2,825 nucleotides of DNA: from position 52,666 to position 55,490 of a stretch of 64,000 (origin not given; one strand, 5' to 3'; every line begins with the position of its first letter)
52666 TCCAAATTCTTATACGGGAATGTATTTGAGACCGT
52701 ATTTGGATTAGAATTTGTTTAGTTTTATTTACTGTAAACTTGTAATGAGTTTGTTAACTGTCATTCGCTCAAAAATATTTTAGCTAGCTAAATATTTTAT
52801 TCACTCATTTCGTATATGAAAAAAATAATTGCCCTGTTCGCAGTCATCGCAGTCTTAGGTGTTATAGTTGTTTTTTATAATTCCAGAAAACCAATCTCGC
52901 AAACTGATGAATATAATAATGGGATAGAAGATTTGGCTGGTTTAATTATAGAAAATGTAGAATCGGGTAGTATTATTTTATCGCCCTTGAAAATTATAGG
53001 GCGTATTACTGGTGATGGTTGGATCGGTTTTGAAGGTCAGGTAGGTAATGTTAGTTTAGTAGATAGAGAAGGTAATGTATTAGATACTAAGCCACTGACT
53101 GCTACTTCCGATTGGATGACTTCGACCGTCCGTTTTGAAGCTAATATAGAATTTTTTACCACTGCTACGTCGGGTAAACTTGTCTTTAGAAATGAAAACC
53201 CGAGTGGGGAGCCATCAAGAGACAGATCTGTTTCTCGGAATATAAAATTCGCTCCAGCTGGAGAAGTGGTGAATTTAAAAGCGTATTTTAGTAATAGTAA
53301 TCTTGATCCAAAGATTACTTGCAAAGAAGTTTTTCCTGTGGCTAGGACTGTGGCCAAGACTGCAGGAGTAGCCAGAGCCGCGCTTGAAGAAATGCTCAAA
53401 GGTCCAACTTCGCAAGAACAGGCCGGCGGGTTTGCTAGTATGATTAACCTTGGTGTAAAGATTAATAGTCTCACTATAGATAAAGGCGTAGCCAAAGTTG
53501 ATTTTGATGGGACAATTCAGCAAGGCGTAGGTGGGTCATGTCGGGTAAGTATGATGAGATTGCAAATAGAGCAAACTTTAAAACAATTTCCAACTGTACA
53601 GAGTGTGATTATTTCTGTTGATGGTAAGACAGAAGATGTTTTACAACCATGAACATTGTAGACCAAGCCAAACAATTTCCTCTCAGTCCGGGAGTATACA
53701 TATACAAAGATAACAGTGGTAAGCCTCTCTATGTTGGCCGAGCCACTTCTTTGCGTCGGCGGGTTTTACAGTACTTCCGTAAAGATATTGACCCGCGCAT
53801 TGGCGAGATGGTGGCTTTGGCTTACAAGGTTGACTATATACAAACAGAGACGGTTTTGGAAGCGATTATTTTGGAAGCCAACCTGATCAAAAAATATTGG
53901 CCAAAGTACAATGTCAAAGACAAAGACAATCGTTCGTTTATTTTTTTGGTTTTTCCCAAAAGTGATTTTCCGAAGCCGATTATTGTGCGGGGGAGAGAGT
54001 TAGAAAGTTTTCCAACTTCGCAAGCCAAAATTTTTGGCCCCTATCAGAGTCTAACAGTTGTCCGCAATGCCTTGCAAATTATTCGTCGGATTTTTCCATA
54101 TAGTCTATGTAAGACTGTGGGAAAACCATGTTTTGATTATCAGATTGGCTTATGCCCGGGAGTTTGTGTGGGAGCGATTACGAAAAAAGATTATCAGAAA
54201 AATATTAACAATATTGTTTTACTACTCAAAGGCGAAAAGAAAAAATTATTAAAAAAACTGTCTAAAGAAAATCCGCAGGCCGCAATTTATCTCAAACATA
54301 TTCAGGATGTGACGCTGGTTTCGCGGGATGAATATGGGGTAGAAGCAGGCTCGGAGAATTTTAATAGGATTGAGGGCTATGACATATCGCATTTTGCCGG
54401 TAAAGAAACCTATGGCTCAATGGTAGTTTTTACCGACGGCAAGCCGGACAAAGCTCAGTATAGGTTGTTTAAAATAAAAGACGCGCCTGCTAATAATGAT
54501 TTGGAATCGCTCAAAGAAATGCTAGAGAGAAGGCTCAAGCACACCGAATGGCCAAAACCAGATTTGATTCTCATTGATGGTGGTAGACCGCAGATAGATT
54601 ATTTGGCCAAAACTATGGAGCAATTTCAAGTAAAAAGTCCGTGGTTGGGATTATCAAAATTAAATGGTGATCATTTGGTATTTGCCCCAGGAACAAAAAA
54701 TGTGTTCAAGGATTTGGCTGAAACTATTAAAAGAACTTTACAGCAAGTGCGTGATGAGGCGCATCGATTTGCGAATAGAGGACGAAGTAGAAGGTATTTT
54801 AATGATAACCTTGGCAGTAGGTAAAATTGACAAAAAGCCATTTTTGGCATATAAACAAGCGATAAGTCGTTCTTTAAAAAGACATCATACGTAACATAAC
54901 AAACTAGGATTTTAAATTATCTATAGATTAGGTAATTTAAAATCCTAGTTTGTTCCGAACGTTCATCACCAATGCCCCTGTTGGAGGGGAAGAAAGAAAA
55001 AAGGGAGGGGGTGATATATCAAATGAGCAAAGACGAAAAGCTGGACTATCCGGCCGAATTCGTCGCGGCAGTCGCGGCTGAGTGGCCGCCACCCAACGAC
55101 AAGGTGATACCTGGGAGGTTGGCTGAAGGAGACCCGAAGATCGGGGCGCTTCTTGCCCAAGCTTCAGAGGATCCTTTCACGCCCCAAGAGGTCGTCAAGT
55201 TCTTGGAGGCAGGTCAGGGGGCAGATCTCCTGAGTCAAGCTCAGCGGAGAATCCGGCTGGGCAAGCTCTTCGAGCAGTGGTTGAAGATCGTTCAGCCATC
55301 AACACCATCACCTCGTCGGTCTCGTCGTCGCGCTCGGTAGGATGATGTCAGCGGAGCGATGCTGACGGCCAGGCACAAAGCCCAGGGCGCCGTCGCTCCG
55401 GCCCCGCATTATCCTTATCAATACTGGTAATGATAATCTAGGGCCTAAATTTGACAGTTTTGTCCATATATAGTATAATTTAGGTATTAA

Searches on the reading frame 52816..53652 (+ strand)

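Call 76: search_protein_families(library=pfam, proteins=[window:52816-53652:+], max_evalue=0.001)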
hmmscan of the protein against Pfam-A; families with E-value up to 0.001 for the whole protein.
window:52816-53652:+ (278 aa): 2 families
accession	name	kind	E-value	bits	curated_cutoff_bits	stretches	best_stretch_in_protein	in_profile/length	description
PF10646.14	Germane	-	4.6e-19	69.6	23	1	157-273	3-116/117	Sporulation and spore germination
PF10648.15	Gmad2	-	0.00014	22.5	25.7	1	50-125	9-78/86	Immunoglobulin-like domain of bacterial spore germination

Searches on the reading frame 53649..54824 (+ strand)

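Call 76: search_protein_families(library=pfam, proteins=[window:53649-54824:+], max_evalue=0.001)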
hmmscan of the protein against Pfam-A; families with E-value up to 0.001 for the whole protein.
window:53649-54824:+ (391 aa): 2 families
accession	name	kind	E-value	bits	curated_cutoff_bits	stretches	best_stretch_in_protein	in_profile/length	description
PF08459.17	UvrC_RNaseH_dom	-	3.5e-39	134.6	22.3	1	237-375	9-158/159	UvrC RNAse H endonuclease domain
PF01541.30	GIY-YIG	-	1.2e-05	26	22.6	1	14-88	2-78/78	GIY-YIG catalytic domain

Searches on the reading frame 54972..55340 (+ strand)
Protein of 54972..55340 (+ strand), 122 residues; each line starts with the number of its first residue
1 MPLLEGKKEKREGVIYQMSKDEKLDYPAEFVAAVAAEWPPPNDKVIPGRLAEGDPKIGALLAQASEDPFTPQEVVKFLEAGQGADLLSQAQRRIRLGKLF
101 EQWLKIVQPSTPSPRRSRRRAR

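Call 24: search_protein_families(library=pfam, proteins=[window:55023-55337:+], max_evalue=1)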
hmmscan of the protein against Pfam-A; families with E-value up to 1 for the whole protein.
seq(105 aa): 1 family
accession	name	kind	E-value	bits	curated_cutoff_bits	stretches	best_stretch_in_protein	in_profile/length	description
PF08386.16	Abhydrolase_4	-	0.11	13.1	21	1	19-71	16-67/103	TAP-like protein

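Call 25: search_protein_families(library=phrogs, proteins=[window:55023-55337:+], max_evalue=1)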
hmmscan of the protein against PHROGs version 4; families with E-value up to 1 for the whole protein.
seq(105 aa): 1 family
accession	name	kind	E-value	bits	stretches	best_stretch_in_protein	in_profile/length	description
phrog_1386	-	head and packaging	0.12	13.1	1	6-61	71-127/156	head morphogenesis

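Call 66: find_encoding_contigs(protein=window:54972-55340:+, flank=3000, max_places=6)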
Protein window:54972-55340:+ (122 aa): no gene with exactly this product is on record in the collection.

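Call 77: find_homologous_proteins(query=window:55023-55337:+, max_evalue=0.001)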
Query window:55023-55337:+ (105 aa): 1 proteins with E <= 0.001 among 78 candidates.
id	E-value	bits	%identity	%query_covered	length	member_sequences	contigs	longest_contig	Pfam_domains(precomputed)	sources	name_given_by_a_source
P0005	8.9e-62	224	100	100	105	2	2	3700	-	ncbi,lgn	-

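Call 95: find_related_loci(query=window:55023-55337:+, collection=viral_contigs, flank=3000)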
Query window:55023-55337:+ (105 aa) in viral_contigs; peptide patterns used: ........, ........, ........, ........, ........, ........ (x = any residue, [..] = any of these).
12 stretches matched a pattern, but none encodes a relative of the query by tblastn (E <= 1e-3).

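Call 96: search_protein_families(library=ncbifam, proteins=[window:55023-55337:+], max_evalue=0.1)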
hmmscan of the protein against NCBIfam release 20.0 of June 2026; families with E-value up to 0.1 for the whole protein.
window:55023-55337:+ (105 aa): 0 families

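Call 97: search_protein_families(library=padloc, proteins=[window:55023-55337:+], max_evalue=0.1)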
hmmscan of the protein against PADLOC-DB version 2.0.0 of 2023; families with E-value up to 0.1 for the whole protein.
window:55023-55337:+ (105 aa): 0 families
